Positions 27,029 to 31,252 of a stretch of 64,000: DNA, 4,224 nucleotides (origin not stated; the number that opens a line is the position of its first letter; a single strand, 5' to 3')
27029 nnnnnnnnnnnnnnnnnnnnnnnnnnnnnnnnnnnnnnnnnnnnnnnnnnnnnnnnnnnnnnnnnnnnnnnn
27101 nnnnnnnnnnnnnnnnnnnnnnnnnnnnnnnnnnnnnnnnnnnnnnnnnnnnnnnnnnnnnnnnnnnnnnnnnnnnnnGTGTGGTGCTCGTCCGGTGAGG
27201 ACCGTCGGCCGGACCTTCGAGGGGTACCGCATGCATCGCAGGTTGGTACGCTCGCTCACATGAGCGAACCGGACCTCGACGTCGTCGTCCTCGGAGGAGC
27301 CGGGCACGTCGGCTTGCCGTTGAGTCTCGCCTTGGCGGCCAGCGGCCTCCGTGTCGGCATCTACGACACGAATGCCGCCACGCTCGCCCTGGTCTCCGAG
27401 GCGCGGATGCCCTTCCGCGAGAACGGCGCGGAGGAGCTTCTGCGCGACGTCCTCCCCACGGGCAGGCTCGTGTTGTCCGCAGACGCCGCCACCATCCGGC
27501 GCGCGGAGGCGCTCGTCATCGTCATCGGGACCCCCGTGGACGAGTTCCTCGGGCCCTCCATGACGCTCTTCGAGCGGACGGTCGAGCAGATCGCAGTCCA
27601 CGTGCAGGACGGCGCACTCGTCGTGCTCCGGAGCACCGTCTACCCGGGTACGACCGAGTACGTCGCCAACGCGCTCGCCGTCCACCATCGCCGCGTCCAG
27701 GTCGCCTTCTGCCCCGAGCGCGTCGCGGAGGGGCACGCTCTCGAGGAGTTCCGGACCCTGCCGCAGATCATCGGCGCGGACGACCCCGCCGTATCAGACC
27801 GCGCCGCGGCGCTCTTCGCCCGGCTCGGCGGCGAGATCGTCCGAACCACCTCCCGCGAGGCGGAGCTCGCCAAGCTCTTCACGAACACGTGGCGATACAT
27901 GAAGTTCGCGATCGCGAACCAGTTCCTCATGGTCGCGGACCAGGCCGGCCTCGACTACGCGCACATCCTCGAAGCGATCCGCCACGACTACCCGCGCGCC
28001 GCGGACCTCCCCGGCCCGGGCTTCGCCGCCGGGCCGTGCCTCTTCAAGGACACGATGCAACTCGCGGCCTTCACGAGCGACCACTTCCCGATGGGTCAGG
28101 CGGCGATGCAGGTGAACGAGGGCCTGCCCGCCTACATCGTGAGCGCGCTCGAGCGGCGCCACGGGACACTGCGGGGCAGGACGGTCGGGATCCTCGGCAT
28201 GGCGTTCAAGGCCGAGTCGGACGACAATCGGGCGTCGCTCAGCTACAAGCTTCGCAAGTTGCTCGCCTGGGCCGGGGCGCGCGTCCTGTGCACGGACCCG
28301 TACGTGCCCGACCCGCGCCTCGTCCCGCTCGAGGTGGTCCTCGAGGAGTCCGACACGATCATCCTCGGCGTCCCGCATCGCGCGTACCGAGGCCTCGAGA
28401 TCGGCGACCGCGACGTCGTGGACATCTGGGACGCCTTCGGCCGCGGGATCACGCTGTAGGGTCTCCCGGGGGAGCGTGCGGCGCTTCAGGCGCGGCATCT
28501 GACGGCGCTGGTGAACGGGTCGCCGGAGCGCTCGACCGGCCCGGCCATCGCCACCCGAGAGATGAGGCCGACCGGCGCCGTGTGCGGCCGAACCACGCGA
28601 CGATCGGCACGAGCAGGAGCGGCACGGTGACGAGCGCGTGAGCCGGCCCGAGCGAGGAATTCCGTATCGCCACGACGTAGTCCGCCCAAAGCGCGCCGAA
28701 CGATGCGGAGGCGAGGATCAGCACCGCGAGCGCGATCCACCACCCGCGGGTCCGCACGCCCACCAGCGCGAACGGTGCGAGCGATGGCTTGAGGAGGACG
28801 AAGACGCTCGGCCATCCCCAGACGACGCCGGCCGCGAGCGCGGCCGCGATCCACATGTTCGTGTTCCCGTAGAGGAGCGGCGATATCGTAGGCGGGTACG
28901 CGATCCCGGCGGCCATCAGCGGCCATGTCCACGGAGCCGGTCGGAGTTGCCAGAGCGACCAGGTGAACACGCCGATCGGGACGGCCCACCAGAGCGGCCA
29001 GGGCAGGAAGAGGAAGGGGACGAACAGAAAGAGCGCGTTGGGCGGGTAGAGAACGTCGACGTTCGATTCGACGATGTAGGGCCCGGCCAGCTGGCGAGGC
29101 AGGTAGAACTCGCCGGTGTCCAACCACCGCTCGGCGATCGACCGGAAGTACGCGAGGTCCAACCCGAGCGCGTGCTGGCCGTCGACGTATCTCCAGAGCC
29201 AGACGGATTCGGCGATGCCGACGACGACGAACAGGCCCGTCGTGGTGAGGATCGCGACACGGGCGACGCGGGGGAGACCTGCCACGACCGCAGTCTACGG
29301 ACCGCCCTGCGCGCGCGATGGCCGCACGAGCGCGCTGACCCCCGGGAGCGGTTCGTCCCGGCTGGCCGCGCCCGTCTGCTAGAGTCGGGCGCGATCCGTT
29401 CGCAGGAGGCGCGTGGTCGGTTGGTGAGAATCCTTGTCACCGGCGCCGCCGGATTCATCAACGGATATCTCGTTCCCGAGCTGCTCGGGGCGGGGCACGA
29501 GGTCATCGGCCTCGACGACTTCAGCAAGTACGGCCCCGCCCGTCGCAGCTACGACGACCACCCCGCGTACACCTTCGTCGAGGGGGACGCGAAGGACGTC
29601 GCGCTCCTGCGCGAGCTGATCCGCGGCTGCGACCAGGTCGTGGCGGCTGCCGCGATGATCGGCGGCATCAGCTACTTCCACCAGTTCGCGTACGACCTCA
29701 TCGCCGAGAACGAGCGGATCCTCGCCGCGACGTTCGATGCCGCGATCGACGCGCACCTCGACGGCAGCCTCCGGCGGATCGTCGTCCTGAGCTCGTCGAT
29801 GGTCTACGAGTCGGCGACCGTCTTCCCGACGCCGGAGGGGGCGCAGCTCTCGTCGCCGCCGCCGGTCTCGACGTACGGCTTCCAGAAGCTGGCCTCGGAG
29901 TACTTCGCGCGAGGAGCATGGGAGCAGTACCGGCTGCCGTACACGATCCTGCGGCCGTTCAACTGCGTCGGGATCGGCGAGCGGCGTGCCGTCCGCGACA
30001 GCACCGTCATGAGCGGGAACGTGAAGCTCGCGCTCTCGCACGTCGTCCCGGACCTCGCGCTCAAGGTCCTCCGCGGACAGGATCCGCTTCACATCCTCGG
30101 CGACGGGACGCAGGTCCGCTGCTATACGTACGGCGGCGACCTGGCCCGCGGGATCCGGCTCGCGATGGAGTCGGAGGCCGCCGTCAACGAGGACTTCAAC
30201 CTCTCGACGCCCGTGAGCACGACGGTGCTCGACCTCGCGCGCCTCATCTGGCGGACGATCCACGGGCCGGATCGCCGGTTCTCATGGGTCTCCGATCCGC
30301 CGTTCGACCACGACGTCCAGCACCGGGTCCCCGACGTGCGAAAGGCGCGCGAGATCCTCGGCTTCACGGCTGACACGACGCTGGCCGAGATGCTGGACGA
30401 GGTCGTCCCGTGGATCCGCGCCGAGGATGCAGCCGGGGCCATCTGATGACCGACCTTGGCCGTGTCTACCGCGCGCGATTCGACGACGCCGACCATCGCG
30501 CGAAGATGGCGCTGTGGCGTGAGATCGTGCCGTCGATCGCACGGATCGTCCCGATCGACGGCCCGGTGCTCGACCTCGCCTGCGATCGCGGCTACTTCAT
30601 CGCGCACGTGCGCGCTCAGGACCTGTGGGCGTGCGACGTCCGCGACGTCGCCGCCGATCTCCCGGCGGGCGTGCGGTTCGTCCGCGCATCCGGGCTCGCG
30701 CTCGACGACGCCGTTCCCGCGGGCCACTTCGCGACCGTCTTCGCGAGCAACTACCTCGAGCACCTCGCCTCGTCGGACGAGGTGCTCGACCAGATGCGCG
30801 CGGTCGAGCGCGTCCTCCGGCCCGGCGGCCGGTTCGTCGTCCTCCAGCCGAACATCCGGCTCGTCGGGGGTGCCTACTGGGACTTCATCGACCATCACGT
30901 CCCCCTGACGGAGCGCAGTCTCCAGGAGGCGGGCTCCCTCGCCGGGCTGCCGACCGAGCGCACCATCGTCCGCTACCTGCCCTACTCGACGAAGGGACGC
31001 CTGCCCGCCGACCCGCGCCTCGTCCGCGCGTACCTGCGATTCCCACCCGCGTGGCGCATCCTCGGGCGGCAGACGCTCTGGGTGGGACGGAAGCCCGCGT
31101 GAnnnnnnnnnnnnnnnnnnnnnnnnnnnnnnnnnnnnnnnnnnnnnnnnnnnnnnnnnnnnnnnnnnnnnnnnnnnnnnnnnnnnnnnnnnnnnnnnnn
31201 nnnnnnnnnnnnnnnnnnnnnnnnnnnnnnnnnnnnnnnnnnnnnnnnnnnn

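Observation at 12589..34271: A 22-kb glycoconjugate supercluster that resembles a PIM/lipomannan or GPI-anchor assembly toolkit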

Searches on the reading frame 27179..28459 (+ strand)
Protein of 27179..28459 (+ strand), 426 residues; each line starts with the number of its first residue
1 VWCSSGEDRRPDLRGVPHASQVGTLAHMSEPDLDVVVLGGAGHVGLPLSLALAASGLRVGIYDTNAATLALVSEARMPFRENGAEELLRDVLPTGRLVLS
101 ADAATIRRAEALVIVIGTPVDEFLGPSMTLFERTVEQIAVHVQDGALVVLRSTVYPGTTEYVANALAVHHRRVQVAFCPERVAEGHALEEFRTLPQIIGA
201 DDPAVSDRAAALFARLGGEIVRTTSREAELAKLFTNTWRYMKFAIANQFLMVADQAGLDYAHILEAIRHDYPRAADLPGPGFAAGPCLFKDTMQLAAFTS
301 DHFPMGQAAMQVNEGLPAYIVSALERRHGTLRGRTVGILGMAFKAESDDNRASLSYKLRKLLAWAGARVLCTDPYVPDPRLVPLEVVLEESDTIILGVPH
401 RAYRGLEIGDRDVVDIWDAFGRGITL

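Call 6: search_protein_families(library=pfam, proteins=[window:27179-28459:+], max_evalue=0.01)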
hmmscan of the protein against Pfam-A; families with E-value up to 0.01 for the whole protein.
window:27179-28459:+ (426 aa): 3 families
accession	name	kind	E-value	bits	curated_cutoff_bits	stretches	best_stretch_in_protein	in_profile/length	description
PF03721.20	UDPG_MGDP_dh_N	-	1.7e-31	109.7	27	1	39-203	6-177/187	UDP-glucose/GDP-mannose dehydrogenase family, NAD binding domain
PF00984.24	UDPG_MGDP_dh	-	5.3e-13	49.3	25.4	1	226-314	1-93/94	UDP-glucose/GDP-mannose dehydrogenase family, central domain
PF03720.21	UDPG_MGDP_dh_C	-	1.2e-11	45.3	30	1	337-408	1-82/103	UDP-glucose/GDP-mannose dehydrogenase family, UDP binding domain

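Call 10: search_protein_families(library=ncbifam, proteins=[window:27179-28459:+], max_evalue=0.01)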
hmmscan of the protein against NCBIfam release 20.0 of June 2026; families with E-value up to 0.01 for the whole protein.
window:27179-28459:+ (426 aa): 12 families
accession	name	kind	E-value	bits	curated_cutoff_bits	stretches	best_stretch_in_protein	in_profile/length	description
TIGR03026.1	NDP-sugDHase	subfamily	1.2e-78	264.7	189.8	1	37-407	4-395/413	nucleotide sugar dehydrogenase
NF040825.1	UDPMaNacDH_Arch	equivalog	3.5e-48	164.5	750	1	36-407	4-381/418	UDP-N-acetyl-D-mannosamine dehydrogenase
NF008286.0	PRK11064.1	equivalog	1.6e-40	139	459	1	36-407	6-403/420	UDP-N-acetyl-D-mannosamine dehydrogenase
NF041297.1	UDPGDh_AglM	equivalog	1.2e-33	116.7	670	1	36-375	4-358/429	UDP-glucose 6-dehydrogenase AglM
NF047673.2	TeichurnBiosyTuaD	equivalog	9.3e-33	114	700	1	36-375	5-352/439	UDP-glucose 6-dehydrogenase TuaD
NF011631.0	PRK15057.1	equivalog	8.5e-18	64.6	757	1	37-375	4-338/388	UDP-glucose 6-dehydrogenase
NF011729.0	PRK15182.1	equivalog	3.4e-16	59.1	592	1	37-404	10-392/425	Vi polysaccharide biosynthesis UDP-N-acetylglucosamine C-6 dehydrogenase TviB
NF008592.0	PRK11559.1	equivalog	0.00019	20.9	397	1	138-268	82-208/296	2-hydroxy-3-oxopropionate reductase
TIGR02964.1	xanthine_xdhC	equivalog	0.0015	18.2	161.6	1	27-72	94-139/246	xanthine dehydrogenase accessory protein XdhC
TIGR01505.1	tartro_sem_red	equivalog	0.0042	16.3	340.75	0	135-268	76-205/291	2-hydroxy-3-oxopropionate reductase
NF005612.0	PRK07364.1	equivalog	0.0077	14.8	487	0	24-68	10-53/415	FAD-dependent hydroxylase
NF005949.0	PRK08013.1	equivalog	0.0099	14.9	620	0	33-70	4-40/401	FAD-dependent 2-octaprenylphenol hydroxylase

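Call 50: search_solved_structures(query=window:27260-28459:+, max_evalue=1e-20)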
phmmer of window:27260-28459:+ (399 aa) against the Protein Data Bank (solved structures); distinct sequences matched with E-value up to 1e-20: 10.
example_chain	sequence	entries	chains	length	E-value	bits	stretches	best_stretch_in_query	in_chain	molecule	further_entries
4r16_A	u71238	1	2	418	2.4e-41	145.7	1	10-379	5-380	418aa long hypothetical UDP-N-acetyl-D-mannosaminuronic acid dehydrogenase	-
3vtf_A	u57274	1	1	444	6.3e-40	141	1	12-352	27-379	UDP-glucose 6-dehydrogenase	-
4xr9_A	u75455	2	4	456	2.4e-38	135.8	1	3-352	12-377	CalS8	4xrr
3ojl_A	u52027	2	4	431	2e-36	129.5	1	11-350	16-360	Cap5O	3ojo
3g79_A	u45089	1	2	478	6.8e-33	117.9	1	13-380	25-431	NDP-N-acetyl-D-galactosaminuronic acid dehydrogenase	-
4a7p_A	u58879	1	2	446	4.5e-29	105.3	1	10-349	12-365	UDP-GLUCOSE DEHYDROGENASE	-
1mfz_A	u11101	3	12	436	9.8e-25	91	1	11-346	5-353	GDP-mannose 6-dehydrogenase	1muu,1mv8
2y0e_A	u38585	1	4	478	4e-24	89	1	11-352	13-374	UDP-GLUCOSE DEHYDROGENASE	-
2y0d_A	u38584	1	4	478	1e-23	87.7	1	11-352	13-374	UDP-GLUCOSE DEHYDROGENASE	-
2y0c_A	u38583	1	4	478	1e-23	87.6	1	11-352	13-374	UDP-GLUCOSE DEHYDROGENASE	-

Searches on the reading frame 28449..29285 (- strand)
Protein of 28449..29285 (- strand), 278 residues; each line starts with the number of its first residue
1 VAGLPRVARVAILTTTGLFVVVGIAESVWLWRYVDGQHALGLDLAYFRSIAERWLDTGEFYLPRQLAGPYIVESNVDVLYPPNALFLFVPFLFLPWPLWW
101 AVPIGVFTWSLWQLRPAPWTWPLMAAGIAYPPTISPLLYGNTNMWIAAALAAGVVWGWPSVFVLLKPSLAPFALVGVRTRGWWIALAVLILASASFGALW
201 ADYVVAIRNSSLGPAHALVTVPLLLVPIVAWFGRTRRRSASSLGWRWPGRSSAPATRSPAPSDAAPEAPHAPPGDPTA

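Call 6: search_protein_families(library=pfam, proteins=[window:28449-29285:-], max_evalue=0.01)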
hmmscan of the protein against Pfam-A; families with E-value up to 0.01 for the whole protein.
window:28449-29285:- (278 aa): 0 families

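Call 55: search_protein_families(library=pfam, proteins=[window:28449-29285:-], max_evalue=10)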
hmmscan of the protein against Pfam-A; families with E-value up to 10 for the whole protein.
window:28449-29285:- (278 aa): 1 family
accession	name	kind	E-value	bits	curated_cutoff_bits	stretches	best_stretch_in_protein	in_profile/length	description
PF01277.22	Oleosin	-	0.51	10.6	25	1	10-43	56-89/113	Oleosin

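Call 70: find_homologous_proteins(query=window:28449-29285:-, max_evalue=0.001)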
Query window:28449-29285:- (278 aa): 432 proteins with E <= 0.001 among 8000 candidates; the best 120 are listed.
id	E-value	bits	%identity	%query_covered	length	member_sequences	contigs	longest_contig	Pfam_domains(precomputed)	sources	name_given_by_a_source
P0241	5.0e-179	612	100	100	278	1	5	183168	-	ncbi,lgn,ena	-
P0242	7.0e-97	342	61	95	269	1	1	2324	-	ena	-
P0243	6.4e-96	339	68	84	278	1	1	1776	-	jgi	jgi:hypothetical protein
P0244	3.3e-95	337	66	84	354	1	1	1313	-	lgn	-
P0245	6.3e-95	336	67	82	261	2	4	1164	-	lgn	-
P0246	7.1e-94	332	63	85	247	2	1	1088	-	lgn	-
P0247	2.0e-93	331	65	84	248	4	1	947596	-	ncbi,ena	-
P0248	1.0e-92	329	64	85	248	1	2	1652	-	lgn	-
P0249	1.5e-91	325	62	83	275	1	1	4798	-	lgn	-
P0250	7.2e-91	323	61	89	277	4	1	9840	-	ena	-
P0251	9.1e-91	322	60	90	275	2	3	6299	-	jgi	-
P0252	1.2e-90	322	56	97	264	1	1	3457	-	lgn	-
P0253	1.1e-89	319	59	94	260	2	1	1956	PF09594.17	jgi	-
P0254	3.2e-88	314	58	96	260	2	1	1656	-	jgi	jgi:hypothetical protein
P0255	1.5e-86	308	64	79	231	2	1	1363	-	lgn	-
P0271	1.0e-77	279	54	82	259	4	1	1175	PF09594.17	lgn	-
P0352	4.6e-55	205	49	78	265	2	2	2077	PF09594.17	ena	-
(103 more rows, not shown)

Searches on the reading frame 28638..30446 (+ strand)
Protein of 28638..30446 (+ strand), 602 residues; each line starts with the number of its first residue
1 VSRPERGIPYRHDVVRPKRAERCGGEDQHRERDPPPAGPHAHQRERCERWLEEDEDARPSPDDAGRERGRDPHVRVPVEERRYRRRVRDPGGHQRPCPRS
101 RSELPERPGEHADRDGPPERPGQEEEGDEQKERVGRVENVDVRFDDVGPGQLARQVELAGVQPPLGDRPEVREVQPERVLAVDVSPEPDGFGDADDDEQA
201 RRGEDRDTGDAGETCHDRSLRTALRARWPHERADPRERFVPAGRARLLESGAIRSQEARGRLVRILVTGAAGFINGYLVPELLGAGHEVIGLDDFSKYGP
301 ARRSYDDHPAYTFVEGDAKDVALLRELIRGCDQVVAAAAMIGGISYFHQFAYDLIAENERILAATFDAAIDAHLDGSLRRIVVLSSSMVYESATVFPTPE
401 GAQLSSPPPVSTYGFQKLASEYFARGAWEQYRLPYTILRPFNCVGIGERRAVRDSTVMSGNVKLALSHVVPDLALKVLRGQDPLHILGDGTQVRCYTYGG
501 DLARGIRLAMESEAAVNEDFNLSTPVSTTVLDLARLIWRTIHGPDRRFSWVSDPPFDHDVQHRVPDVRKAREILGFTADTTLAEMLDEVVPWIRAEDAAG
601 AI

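Call 6: search_protein_families(library=pfam, proteins=[window:28638-30446:+], max_evalue=0.01)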
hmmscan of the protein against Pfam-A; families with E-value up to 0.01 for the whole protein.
window:28638-30446:+ (602 aa): 6 families
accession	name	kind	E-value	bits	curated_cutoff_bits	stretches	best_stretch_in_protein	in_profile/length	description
PF01370.27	Epimerase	-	7.1e-39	134.1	20.9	1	265-522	1-239/240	NAD dependent epimerase/dehydratase family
PF16363.11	GDP_Man_Dehyd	-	2.1e-25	90.3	27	1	266-588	1-331/332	GDP-mannose 4,6 dehydratase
PF13460.12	NAD_binding_10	-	7.9e-10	39.3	27.2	1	269-440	1-143/184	NAD(P)H-binding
PF01073.25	3Beta_HSD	-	0.0018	17.8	22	1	266-349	1-85/280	3-beta hydroxysteroid dehydrogenase/isomerase family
PF05368.20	NmrA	-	0.0019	18.3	27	1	264-368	4-97/298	NmrA-like family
PF07993.18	NAD_binding_4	-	0.0042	16.7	20.1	0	409-445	173-209/258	Male sterility protein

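Call 10: search_protein_families(library=ncbifam, proteins=[window:28638-30446:+], max_evalue=0.01)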
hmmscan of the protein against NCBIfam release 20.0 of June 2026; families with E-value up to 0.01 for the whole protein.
window:28638-30446:+ (602 aa): 19 families
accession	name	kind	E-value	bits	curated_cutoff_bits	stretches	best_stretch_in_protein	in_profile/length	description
TIGR04180.1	EDH_00030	hypoth_equivalog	7.8e-24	84.3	475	1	265-577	1-293/297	NAD-dependent 4,6-dehydratase LegB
TIGR01179.1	galE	equivalog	1e-21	77.2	262.3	1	264-594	1-326/332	UDP-glucose 4-epimerase GalE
TIGR01181.1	dTDP_gluc_dehyt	equivalog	5.3e-20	71.7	365.1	1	264-596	1-314/321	dTDP-glucose 4,6-dehydratase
NF007956.0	PRK10675.1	subfamily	4.8e-13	48.9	394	1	264-593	2-329/338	UDP-glucose 4-epimerase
NF047922.1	GDPFucSynFcl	equivalog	7.3e-13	48.6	500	1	331-591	54-299/308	GDP-L-fucose synthase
NF011728.1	PRK15181.1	equivalog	1.9e-11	43.6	760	1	264-593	17-337/348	Vi polysaccharide biosynthesis UDP-N-acetylglucosaminuronic acid C-4 epimerase TviC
NF008872.0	PRK11908.1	equivalog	2.9e-11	43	294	1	264-538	3-268/349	bifunctional UDP-4-keto-pentose/UDP-xylose synthase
NF005998.1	PRK08125.1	equivalog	9.1e-11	40.8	777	1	257-590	310-646/649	bifunctional UDP-4-amino-4-deoxy-L-arabinose formyltransferase/UDP-glucuronic acid oxidase ArnA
TIGR03466.1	HpnA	hypoth_equivalog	8.1e-08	31.5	367.65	1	264-449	2-176/327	hopanoid-associated sugar epimerase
TIGR02197.1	heptose_epim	equivalog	1.2e-06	28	274.6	1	265-594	1-314/316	ADP-glyceromanno-heptose 6-epimerase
NF042422.1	oxyalk_red_OleD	equivalog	4.5e-05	23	580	1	264-407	2-138/329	2-alkyl-3-oxoalkanoate reductase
NF004520.0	PRK05865.1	equivalog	4.9e-05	21.4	1509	1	263-387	1-104/854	sugar epimerase family protein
NF007582.0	PRK10217.1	equivalog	0.00054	19.2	698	0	468-596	199-334/355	dTDP-glucose 4,6-dehydratase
TIGR01777.1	yfcH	hypoth_equivalog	0.0009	18.9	207.35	0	265-292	1-28/292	TIGR01777 family oxidoreductase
TIGR01746.1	Thioester-redct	subfamily_domain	0.0009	18.6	213.35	0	370-467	120-219/371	thioester reductase domain-containing protein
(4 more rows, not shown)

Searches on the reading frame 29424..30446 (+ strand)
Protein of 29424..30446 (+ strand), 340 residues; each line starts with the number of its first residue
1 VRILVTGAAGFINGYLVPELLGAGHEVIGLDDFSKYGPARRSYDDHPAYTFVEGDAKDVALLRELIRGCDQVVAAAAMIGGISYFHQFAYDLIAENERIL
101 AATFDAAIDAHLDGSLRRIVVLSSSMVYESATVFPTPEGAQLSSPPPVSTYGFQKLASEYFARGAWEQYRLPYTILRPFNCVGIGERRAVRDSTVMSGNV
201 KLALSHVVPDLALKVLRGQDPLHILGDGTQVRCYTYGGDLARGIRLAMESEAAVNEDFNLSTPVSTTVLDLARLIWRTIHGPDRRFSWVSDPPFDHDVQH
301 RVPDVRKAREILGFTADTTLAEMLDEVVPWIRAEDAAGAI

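Call 49: search_solved_structures(query=window:29424-30446:+, max_evalue=1e-12)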
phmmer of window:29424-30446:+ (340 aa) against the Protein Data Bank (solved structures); distinct sequences matched with E-value up to 1e-12: 37.
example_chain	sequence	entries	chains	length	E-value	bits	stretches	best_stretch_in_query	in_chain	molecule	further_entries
8vr2_A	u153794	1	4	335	6.1e-25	91.5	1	2-333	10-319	NAD-dependent epimerase/dehydratase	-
6wjb_A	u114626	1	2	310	1.2e-24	90.4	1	2-326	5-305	NAD-dependent epimerase/dehydratase family protein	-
6wj9_A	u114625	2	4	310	1.1e-23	87.3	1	2-326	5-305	NAD-dependent epimerase/dehydratase family protein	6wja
4zrm_A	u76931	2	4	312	1.8e-23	86.7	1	1-332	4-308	UDP-glucose 4-epimerase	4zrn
8rdg_A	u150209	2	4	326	7.7e-20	74.7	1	1-280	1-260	SDR family NAD(P)-dependent oxidoreductase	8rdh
10ke_A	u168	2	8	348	1.9e-19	73.4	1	3-331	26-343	Capsular polysaccharide biosynthesis protein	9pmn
6kv9_A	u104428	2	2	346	2.6e-19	72.9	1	3-333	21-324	MoeE5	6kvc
8rdi_A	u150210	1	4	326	2.7e-19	72.9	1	1-280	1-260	SDR family NAD(P)-dependent oxidoreductase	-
4lk3_A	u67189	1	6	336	3.3e-18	69.3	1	2-334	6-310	UDP-glucuronic acid decarboxylase 1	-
4gll_A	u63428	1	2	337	4e-18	69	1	2-334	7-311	UDP-glucuronic acid decarboxylase 1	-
2b69_A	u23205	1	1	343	4.3e-18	68.9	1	2-334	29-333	UDP-glucuronate decarboxylase 1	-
4m55_A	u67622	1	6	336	4.8e-18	68.8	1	2-334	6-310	UDP-glucuronic acid decarboxylase 1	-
7ys8_A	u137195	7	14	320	9.4e-18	67.8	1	1-332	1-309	UDP-glucose 4-epimerase | UDP-glucose 4-epimerase along with EC 5.1.3.2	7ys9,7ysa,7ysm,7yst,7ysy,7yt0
6zl6_A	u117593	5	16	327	1e-17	67.7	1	1-331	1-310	Epimerase domain-containing protein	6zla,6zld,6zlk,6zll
6zlj_A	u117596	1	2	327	3.6e-17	65.9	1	1-331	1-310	Epimerase domain-containing protein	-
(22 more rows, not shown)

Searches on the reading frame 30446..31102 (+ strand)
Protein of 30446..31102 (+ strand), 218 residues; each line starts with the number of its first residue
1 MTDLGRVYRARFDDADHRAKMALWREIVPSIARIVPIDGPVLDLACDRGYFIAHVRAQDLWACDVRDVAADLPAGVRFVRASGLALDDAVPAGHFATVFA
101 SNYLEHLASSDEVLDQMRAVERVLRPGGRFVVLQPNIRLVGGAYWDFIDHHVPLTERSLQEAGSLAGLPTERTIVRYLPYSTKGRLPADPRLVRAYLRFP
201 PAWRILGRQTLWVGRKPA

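Call 6: search_protein_families(library=pfam, proteins=[window:30446-31102:+], max_evalue=0.01)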
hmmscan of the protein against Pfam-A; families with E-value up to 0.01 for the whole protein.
window:30446-31102:+ (218 aa): 5 families
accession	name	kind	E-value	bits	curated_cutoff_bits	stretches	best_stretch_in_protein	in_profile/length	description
PF13489.12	Methyltransf_23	-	4.2e-10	40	27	1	27-167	12-158/164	Methyltransferase domain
PF08241.18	Methyltransf_11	-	6.6e-06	27.1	21.2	1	43-132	2-95/95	Methyltransferase domain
PF13649.12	Methyltransf_25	-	3.6e-05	24.8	27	1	41-128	1-97/97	Methyltransferase domain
PF08242.18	Methyltransf_12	-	5.4e-05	24.3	30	1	42-130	1-98/98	Methyltransferase domain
PF13847.12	Methyltransf_31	-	0.0015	18.6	27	1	75-136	55-113/145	Methyltransferase domain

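Call 10: search_protein_families(library=ncbifam, proteins=[window:30446-31102:+], max_evalue=0.01)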
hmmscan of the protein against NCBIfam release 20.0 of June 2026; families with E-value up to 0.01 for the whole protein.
window:30446-31102:+ (218 aa): 2 families
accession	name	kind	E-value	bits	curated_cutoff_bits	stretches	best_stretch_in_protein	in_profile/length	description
NF045667.1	MTase_DVU1556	equivalog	0.0042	16.6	155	1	38-132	23-119/213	DVU_1556 family methyltransferase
NF043040.1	corrin_prot_MT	hypoth_equivalog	0.009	15.5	180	0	70-133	86-148/216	corrinoid protein-associated methyltransferase CpaM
